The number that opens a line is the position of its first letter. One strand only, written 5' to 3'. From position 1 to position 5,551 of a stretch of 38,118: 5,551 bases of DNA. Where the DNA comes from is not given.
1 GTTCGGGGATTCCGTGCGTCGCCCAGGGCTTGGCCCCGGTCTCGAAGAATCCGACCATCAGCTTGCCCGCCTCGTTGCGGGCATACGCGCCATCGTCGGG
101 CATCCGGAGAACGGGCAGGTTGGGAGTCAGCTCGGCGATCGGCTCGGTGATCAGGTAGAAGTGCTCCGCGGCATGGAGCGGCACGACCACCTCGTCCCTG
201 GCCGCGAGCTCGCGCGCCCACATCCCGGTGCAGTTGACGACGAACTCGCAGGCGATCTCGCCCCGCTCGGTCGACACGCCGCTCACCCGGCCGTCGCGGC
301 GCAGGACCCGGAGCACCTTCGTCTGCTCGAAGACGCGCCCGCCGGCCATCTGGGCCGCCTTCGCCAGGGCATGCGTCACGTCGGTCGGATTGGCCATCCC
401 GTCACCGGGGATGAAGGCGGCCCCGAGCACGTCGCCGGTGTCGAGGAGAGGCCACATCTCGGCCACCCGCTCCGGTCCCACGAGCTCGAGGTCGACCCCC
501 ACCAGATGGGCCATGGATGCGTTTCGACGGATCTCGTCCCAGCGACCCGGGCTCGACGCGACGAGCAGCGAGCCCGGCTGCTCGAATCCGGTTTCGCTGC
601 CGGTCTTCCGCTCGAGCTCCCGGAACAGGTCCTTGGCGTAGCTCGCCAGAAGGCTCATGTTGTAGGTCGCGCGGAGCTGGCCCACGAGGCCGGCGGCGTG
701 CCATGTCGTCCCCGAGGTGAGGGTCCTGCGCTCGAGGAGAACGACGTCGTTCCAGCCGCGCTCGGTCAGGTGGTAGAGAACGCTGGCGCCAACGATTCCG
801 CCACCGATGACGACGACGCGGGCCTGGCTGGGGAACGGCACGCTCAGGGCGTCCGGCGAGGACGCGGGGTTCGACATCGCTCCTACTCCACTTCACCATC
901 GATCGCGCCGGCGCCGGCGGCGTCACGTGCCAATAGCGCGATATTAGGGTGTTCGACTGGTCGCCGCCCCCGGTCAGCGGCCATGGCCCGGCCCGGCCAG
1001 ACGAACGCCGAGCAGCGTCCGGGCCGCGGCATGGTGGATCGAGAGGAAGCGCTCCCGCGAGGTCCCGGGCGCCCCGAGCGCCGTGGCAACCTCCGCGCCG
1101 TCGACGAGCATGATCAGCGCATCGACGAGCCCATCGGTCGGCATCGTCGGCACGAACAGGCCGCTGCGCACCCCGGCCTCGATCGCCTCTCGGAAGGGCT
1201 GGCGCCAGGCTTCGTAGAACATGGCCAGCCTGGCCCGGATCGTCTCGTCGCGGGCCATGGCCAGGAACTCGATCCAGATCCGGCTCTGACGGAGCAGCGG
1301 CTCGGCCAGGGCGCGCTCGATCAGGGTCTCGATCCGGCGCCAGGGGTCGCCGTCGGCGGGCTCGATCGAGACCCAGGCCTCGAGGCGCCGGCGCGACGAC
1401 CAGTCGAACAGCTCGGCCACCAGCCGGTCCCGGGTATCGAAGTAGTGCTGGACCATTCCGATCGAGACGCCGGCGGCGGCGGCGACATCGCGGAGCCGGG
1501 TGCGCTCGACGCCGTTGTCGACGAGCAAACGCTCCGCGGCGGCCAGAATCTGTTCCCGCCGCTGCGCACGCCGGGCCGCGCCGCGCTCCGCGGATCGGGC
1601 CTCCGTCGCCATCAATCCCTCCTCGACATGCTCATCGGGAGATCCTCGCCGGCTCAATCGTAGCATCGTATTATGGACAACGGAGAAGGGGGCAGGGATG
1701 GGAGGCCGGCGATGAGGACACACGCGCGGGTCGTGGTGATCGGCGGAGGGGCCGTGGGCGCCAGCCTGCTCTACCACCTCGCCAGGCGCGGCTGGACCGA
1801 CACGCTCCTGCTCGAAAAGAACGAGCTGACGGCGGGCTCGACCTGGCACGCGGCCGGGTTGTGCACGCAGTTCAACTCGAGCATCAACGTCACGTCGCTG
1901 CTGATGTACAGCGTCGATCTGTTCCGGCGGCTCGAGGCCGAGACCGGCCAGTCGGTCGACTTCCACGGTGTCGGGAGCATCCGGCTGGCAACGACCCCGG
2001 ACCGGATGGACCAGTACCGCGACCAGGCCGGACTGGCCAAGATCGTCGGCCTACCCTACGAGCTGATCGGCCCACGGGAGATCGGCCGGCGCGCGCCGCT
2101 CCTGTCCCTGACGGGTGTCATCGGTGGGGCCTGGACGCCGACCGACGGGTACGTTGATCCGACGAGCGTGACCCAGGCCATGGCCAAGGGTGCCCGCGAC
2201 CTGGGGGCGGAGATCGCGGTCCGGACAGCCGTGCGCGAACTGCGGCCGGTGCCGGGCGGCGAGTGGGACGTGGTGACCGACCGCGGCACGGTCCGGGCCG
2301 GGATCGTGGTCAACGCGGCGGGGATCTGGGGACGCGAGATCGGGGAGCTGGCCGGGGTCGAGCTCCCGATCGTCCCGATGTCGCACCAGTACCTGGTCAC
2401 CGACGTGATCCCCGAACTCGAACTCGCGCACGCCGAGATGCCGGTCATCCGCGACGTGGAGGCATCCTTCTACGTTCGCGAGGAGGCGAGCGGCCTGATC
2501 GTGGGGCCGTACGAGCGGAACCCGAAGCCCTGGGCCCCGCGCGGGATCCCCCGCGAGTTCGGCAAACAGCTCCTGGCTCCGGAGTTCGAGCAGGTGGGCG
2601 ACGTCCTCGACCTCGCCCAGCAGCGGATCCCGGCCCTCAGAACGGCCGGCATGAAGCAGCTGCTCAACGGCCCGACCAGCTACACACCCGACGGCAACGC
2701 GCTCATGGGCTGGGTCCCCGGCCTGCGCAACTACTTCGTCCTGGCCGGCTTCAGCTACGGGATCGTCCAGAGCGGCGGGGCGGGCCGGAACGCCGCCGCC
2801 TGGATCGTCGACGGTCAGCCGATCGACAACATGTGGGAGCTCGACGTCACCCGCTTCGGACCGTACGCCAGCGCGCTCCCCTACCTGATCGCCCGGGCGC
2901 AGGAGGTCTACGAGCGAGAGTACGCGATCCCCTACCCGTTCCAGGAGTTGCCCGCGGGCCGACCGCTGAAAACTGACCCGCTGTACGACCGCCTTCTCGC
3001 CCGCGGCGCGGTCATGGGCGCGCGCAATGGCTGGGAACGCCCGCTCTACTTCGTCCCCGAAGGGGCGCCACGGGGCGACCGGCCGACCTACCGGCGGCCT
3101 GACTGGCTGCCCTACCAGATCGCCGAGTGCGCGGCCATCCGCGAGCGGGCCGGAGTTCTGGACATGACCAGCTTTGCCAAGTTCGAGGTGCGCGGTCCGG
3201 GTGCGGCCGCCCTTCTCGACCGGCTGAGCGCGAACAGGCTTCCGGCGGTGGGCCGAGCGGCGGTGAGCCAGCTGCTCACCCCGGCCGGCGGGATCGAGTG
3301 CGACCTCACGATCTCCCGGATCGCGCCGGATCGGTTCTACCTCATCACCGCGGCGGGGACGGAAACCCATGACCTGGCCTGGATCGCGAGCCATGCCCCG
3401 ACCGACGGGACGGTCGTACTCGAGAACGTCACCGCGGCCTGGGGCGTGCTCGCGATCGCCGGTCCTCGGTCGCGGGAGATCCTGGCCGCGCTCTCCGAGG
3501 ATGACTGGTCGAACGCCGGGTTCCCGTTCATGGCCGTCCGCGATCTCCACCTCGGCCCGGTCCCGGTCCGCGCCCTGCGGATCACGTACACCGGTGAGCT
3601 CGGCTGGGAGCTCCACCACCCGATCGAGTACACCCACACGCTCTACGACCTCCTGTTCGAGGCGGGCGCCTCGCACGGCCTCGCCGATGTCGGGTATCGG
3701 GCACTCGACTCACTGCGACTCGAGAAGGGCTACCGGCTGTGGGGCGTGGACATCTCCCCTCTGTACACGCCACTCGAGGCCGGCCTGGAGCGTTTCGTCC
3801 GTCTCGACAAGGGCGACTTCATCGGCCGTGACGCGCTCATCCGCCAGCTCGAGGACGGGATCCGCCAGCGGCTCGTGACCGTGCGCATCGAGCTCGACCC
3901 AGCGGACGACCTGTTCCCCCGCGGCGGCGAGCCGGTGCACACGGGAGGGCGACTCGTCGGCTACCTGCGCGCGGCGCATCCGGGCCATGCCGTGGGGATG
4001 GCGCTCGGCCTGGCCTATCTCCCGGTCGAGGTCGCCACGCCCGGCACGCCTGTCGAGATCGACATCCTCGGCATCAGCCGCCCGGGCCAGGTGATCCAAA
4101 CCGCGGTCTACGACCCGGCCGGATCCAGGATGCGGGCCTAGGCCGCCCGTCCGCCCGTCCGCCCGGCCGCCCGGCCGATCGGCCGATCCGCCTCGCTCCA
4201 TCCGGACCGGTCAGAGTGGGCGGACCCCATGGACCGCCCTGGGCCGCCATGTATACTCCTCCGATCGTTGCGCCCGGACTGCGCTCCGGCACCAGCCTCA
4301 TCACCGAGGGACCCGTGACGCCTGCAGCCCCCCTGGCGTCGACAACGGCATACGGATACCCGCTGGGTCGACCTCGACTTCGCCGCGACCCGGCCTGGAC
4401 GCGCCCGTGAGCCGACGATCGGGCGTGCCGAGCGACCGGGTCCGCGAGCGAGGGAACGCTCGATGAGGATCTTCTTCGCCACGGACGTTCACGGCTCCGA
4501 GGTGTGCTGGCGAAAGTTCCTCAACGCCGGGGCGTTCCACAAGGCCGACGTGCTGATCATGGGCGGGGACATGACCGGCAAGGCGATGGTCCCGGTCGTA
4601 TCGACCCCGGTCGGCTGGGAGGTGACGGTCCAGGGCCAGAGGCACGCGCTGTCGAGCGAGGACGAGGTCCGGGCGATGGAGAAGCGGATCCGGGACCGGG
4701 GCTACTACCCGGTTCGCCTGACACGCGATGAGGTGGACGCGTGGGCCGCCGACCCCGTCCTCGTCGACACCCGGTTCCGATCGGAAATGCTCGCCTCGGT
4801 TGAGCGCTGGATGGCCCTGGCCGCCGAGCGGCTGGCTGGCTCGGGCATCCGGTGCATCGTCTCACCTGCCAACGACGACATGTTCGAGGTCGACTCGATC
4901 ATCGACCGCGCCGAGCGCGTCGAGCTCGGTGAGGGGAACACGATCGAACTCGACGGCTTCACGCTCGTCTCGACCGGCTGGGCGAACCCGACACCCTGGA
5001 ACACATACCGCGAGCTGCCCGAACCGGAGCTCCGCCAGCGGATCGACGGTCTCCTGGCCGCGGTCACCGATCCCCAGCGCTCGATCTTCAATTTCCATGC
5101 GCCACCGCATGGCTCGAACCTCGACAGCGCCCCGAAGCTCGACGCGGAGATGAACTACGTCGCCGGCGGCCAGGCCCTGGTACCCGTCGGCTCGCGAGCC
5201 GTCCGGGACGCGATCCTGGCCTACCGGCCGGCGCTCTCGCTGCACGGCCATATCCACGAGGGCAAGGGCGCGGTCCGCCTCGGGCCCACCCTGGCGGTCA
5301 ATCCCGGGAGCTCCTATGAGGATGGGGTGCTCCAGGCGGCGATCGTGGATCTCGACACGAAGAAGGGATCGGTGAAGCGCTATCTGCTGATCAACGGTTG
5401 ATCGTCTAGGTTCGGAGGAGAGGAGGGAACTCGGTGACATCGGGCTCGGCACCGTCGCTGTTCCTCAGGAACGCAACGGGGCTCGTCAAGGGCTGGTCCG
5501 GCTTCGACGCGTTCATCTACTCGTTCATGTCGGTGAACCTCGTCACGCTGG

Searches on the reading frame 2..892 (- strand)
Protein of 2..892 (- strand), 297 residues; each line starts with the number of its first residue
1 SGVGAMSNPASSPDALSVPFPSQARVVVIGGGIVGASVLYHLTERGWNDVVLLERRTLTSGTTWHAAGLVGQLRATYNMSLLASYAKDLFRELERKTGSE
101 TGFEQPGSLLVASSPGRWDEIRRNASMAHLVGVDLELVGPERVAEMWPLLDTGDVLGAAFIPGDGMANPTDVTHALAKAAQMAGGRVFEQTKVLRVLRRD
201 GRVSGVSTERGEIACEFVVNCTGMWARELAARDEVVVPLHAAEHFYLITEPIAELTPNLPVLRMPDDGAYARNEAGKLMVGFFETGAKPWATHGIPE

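Call 62: search_protein_families(library=pfam, proteins=[window:2-892:-], max_evalue=0.001)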
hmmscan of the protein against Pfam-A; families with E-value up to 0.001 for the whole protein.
window:2-892:- (297 aa): 6 families
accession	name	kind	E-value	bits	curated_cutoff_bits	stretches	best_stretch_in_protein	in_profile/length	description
PF01266.30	DAO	-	1.2e-61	209.6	27.9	1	25-286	1-272/353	FAD dependent oxidoreductase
PF00890.30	FAD_binding_2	-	8.5e-07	28.9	20.4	1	26-236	2-198/414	FAD binding domain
PF01494.25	FAD_binding_3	-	6.1e-06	26.1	22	0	169-227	99-162/349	FAD binding domain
PF13450.12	NAD_binding_8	-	2.9e-05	24.7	21.9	1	28-92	1-67/68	NAD(P)-binding Rossmann-like domain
PF01946.23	Thi4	-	0.00038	20.2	26.2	0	24-66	18-60/235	Thi4 family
PF07992.20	Pyr_redox_2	-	0.00039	20.4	26.1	0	24-57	143-175/291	Pyridine nucleotide-disulphide oxidoreductase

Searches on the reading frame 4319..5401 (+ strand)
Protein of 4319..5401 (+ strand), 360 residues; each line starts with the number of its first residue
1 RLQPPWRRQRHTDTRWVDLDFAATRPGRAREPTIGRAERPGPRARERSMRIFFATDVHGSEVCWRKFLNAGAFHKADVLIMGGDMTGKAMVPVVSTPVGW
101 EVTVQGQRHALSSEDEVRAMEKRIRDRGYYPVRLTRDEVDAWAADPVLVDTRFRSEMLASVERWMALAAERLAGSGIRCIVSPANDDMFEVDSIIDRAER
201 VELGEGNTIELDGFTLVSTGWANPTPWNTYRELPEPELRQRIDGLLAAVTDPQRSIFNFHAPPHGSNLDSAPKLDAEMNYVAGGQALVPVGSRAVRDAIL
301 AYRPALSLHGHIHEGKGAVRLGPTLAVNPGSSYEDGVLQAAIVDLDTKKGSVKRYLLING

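Call 7: search_protein_families(library=pfam, proteins=[window:4319-5401:+], max_evalue=0.01)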
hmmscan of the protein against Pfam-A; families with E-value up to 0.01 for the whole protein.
window:4319-5401:+ (360 aa): 3 families
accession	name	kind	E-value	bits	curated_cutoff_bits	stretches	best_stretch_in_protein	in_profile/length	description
PF00149.33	Metallophos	-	8.6e-05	23.5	21.5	0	49-89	1-44/191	Calcineurin-like phosphoesterase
PF12850.12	Metallophos_2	-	0.0015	19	27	0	303-346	106-152/154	Calcineurin-like phosphoesterase superfamily domain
PF14582.11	Metallophos_3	-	0.0021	17.9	28.2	0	288-349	195-253/259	Metallophosphoesterase, calcineurin superfamily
